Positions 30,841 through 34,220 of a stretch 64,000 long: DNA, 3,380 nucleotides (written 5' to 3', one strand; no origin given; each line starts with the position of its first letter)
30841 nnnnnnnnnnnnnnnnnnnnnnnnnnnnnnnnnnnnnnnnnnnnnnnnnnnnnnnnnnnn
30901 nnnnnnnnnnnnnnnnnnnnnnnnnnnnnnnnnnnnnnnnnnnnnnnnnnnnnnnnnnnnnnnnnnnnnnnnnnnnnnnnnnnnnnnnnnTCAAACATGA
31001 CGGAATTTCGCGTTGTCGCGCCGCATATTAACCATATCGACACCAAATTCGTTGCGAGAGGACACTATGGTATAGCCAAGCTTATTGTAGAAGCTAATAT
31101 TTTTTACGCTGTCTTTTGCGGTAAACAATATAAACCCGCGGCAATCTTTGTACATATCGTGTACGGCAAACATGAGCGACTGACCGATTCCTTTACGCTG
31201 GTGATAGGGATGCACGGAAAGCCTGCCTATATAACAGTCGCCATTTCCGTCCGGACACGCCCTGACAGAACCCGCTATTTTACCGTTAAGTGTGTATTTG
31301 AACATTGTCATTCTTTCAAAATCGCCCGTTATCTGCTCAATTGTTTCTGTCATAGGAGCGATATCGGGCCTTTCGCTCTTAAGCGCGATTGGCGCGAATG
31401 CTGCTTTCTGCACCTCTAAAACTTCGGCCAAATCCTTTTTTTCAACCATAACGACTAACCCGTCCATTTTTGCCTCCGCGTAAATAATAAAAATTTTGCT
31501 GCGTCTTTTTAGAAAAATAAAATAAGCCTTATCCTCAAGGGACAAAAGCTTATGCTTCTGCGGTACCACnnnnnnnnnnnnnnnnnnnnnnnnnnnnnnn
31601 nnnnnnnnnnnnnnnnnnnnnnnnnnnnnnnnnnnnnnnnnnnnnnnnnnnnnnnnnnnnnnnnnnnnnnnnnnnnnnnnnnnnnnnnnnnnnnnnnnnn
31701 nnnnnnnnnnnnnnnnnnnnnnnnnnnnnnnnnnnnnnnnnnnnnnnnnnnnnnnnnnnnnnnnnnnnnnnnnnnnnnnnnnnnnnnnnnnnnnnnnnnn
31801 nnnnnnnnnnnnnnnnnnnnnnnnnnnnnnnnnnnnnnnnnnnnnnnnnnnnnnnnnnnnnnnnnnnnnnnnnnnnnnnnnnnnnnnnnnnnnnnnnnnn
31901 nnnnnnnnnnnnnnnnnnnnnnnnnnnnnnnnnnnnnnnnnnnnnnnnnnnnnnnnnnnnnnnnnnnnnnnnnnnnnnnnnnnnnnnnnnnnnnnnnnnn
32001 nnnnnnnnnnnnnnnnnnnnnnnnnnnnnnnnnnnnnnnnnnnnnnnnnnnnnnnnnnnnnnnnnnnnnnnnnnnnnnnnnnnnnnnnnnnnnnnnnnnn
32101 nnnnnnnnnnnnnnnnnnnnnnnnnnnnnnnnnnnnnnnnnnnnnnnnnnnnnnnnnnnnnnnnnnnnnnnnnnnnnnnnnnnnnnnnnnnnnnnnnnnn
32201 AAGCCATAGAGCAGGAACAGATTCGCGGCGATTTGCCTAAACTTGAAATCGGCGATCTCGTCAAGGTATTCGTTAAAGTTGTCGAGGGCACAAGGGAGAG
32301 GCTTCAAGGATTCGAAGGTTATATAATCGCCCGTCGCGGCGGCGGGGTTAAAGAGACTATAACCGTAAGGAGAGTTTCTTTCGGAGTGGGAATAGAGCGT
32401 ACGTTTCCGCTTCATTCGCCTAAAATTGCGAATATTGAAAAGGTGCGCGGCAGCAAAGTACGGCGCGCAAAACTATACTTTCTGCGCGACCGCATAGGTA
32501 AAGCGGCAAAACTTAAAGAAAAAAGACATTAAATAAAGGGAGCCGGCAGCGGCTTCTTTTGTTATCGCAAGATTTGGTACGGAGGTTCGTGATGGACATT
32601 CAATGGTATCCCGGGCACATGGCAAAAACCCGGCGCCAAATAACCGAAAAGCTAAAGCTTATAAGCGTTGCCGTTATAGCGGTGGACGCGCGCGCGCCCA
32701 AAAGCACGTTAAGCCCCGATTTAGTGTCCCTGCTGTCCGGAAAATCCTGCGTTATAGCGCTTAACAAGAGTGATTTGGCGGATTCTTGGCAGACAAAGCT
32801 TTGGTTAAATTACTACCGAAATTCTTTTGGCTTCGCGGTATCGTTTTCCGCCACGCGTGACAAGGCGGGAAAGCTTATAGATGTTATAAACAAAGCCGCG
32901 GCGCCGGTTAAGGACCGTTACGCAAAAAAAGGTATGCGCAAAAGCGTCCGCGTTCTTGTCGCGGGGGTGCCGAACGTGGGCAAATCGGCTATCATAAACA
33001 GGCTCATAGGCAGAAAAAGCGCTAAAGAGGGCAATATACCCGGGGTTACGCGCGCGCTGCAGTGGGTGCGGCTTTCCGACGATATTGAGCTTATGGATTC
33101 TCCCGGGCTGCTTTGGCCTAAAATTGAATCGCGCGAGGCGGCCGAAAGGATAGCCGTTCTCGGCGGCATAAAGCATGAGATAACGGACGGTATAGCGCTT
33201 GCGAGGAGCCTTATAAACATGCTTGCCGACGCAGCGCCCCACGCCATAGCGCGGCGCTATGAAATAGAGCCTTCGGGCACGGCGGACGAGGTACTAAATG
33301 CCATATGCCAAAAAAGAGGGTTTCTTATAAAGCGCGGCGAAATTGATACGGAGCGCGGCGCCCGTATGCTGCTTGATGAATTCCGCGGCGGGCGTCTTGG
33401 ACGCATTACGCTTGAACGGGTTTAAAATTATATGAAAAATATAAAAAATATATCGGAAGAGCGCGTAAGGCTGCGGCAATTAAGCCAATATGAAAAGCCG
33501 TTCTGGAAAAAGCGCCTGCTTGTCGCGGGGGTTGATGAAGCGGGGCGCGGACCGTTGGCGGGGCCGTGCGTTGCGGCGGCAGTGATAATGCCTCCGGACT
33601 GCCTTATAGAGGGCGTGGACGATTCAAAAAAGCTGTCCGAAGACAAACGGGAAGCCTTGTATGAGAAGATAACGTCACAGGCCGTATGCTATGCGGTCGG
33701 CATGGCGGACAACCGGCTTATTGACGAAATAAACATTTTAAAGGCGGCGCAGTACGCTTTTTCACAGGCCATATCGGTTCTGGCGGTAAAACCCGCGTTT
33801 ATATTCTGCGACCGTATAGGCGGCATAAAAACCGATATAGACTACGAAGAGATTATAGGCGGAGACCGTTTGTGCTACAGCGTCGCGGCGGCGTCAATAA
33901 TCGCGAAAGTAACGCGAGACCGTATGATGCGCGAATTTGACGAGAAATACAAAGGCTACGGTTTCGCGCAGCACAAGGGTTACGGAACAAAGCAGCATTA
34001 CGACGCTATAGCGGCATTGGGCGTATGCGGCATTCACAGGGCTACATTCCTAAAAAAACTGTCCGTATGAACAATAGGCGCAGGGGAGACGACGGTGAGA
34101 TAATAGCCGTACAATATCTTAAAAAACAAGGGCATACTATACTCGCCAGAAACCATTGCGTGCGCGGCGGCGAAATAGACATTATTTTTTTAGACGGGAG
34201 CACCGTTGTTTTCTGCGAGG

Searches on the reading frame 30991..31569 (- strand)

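Call 4: search_protein_families(library=pfam, proteins=[window:30991-31569:-])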
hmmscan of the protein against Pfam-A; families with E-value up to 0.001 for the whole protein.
window:30991-31569:- (192 aa): 5 families
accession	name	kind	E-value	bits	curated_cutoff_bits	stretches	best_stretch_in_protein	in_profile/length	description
PF13673.13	Acetyltransf_10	-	1.1e-14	54.9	23.6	1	79-184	21-126/128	Acetyltransferase (GNAT) domain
PF00583.31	Acetyltransf_1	-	1.2e-12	48.6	20.7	1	77-166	24-116/116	Acetyltransferase (GNAT) family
PF13508.13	Acetyltransf_7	-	1.9e-12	47.8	27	1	92-167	8-83/84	Acetyltransferase (GNAT) domain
PF13527.13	Acetyltransf_9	-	0.00019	21.9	25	0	113-168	74-126/127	Acetyltransferase (GNAT) domain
PF08445.16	FR47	-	0.0002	21.7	22.1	1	112-169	22-80/86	FR47-like protein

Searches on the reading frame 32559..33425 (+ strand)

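Call 42: search_protein_families(library=pfam, proteins=[window:32559-33425:+], max_evalue=0.00001)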
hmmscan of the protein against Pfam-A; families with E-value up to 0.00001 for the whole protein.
window:32559-33425:+ (288 aa): 2 families
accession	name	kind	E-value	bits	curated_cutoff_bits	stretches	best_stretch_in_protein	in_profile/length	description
PF01926.29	MMR_HSR1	-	6.7e-16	58.8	21.9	1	131-190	1-58/113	50S ribosome-binding GTPase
PF02421.24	FeoB_N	-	1.1e-10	41.7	27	1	131-185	2-58/156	Ferrous iron transport protein B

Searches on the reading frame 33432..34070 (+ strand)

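Call 42: search_protein_families(library=pfam, proteins=[window:33432-34070:+], max_evalue=0.00001)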
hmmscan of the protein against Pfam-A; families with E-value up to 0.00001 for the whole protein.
window:33432-34070:+ (212 aa): 1 family
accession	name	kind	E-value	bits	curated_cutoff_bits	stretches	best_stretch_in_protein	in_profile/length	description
PF01351.25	RNase_HII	-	2.5e-38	132.4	25.8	1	32-207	1-197/199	Ribonuclease HII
